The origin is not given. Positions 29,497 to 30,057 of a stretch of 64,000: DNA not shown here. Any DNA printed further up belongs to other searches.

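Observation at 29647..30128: Stand-alone and internally duplicated desulforedoxin modules without a superoxide-reductase domain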

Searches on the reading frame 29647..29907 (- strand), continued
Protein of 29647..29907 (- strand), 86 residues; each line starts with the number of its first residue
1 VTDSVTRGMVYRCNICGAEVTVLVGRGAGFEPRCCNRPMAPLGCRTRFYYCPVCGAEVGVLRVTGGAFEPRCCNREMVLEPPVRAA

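Call 27: fold_search(model_id=the predicted structure, library=pdb)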
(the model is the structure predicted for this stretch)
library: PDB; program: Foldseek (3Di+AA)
matches with E <= 10: 129; with E <= 0.001: 0
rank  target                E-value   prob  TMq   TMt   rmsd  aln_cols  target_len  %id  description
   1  1dxg_A                3.4e-01  1.00  0.36  0.80   1.7        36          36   36  CRYSTAL STRUCTURE OF DESULFOREDOXIN FROM DESULFOVIBRIO GIGAS AT 1.8 A RESOLUTION (released 1997-11-12)
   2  6wgg_4                4.3e-01  0.38  0.31  0.05  15.1        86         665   19  Atomic model of pre-insertion mutant OCCM-DNA complex(ORC-Cdc6-Cdt1-Mcm2-7 with Mcm6 WHD truncation) (released 2020-07-15)
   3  9e2y_4                4.6e-01  0.60  0.35  0.06  12.6        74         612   22  Cryo-EM structure of yeast CMG helicase stalled at G4-containing DNA template, state 3 (released 2025-03-26)
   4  9bcx_4                5.1e-01  0.63  0.36  0.05  12.9        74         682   22  Cryo-EM structure of the S. cerevisiae ORC-Cdc6-Mcm2-7-DNA complex with a fully closed Mcm2-Mcm5 DNA entry gate (released 2025-01-01)
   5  6wgi_4                5.1e-01  0.41  0.33  0.06  12.6        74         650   22  Atomic model of the mutant OCCM (ORC-Cdc6-Cdt1-Mcm2-7 with Mcm6 WHD truncation) loaded on DNA at 10.5 A resolution (released 2020-07-15)
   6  2ji1_A                5.7e-01  0.99  0.32  0.23   1.9        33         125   48  X-ray structure of wild-type superoxide reductase from Desulfoarculus baarsii (released 2007-05-01)
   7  1dfx                  6.8e-01  0.98  0.35  0.24   1.8        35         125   46  DESULFOFERRODOXIN FROM DESULFOVIBRIO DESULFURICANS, ATCC 27774 (released 1998-10-14)
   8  1vzg_A                7.2e-01  0.98  0.32  0.23   1.9        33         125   48  Structure of superoxide reductase bound to ferrocyanide and active site expansion upon X-ray induced photoreduction (released 2004-08-27)
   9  7qhs_4                7.6e-01  0.47  0.35  0.06  13.4        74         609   22  S. cerevisiae CMGE nucleating origin DNA melting (released 2022-06-15)
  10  8rif_4                7.6e-01  0.38  0.34  0.06  13.2        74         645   22  Cryo-EM structure of the MCM double hexamer loaded onto dsDNA. (released 2025-01-01)
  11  8kg6_4                8.0e-01  0.35  0.32  0.05  12.6        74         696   22  Yeast replisome in state I (released 2023-12-06)
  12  2ji2_A                8.5e-01  0.98  0.32  0.22   1.9        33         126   48  X-ray structure of E114A mutant of superoxide reductase from Desulfoarculus baarsii in the native, reduced form (released 2007-05-01)
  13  2ji2_B                8.5e-01  0.97  0.35  0.24   1.7        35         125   43  X-ray structure of E114A mutant of superoxide reductase from Desulfoarculus baarsii in the native, reduced form (released 2007-05-01)
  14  9gjw_4                8.5e-01  0.80  0.37  0.06   3.8        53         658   26  OCCM maturation intermediate stalled with an Arginine Finger mutation in Mcm2 (released 2025-03-05)
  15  7pt6_4                1.0e+00  0.47  0.37  0.06  12.8        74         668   22  Structure of MCM2-7 DH complexed with Cdc7-Dbf4 in the presence of ATPgS, state III (released 2022-06-08)
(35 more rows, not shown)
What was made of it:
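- Closest known: Desulforedoxin of Desulfovibrio gigas. Same: The Dx86 model superposes on 1dxg_A at 1.7 A over 36 columns with 36% identity (call 27).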

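Call 41: search_protein_representatives(alignment_id=A1)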
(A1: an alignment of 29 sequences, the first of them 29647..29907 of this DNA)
Query: 29 sequences, 83 profile positions. Proteins with E-value up to 0.001 (for the whole library): 128; up to 1e-10: 59; up to 1e-30: 2. The best 128 are listed.
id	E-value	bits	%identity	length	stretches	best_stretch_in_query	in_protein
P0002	5.4e-33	129.1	-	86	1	1-81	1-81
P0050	2.5e-31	123.7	-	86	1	3-81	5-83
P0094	3.9e-30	119.9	-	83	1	3-81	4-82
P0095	5.7e-30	119.4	-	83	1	1-82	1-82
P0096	1.6e-29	117.9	-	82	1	1-81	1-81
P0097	2.6e-28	114.1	-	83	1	3-80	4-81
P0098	8.7e-28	112.4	-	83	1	1-82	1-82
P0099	2.2e-27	111.1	-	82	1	1-81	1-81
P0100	9.6e-27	109.0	-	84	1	1-80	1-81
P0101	1.3e-26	108.7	-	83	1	1-81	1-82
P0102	1.9e-26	108.1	-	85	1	4-80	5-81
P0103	2.0e-26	108.0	-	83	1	4-79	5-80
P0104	3.1e-26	107.4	-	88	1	1-81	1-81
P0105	4.5e-26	106.9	-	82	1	1-81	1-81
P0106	4.9e-26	106.8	-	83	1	1-81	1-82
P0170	1.2e-06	44.6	-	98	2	46-81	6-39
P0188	5.6e-05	39.3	-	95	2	4-43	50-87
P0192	1.2e-04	38.2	-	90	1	5-81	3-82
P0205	3.8e-04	36.6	-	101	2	47-80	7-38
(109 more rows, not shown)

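Call 51: list_cluster_members(proteins=[window:29647-29907:-, window:29904-30128:-, window:28433-29623:-])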
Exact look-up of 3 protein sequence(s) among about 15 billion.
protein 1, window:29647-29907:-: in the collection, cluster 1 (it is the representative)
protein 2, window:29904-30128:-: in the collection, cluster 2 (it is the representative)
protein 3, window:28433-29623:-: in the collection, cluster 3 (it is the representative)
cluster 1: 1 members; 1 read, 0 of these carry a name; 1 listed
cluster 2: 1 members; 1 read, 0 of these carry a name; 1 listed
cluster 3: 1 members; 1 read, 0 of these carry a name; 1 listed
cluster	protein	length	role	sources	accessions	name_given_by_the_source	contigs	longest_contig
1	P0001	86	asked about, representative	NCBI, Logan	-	-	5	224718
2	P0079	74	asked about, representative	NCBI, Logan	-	-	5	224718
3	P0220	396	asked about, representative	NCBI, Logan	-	-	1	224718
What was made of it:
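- Tried and rejected: Exact-sequence cluster look-up: gave no names or accessions (call 51), so the organism is unnamed.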

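Call 69: search_protein_families(library=pfam, proteins=[L007:3222-3992:+, L007:4051-4401:+, L037:8322-9833:+], max_evalue=0.001)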
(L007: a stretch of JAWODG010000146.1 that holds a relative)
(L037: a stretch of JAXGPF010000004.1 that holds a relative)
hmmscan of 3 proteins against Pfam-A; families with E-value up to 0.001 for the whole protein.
L007:3222-3992:+ (256 aa): 2 families
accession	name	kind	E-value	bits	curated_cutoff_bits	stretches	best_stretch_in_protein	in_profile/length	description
PF04405.19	ScdA_N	-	5.8e-17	61.5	32.5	1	12-64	3-55/56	Domain of Unknown function (DUF542)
PF01814.28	Hemerythrin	-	1.4e-15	58.3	25.3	1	94-241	9-127/127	Hemerythrin HHE cation binding domain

L007:4051-4401:+ (116 aa): 3 families
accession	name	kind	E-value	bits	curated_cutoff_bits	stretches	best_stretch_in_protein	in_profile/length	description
PF22751.1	DUF488-N3a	-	1.8e-32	112.5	27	1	3-113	1-117/118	Active DUF488-N3 subclade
PF22752.1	DUF488-N3i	-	2e-26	93.5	27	1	3-113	2-114/131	Inactive DUF488-N3 subclade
PF04343.18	DUF488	-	4.1e-26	92.4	22.2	1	5-109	2-120/121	Domain of unknown function DUF488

L037:8322-9833:+ (503 aa): 3 families
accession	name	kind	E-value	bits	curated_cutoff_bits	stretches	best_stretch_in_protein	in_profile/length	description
PF05872.18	HerA_C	-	4.5e-213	708.9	22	1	5-502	5-502/502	Helicase HerA-like C-terminal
PF01935.23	DUF87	-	3.8e-06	27.6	23.2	1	12-193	13-174/220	Helicase HerA, central domain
PF01580.24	FtsK_SpoIIIE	-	0.00081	19.3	24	0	11-41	29-59/221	FtsK/SpoIIIE family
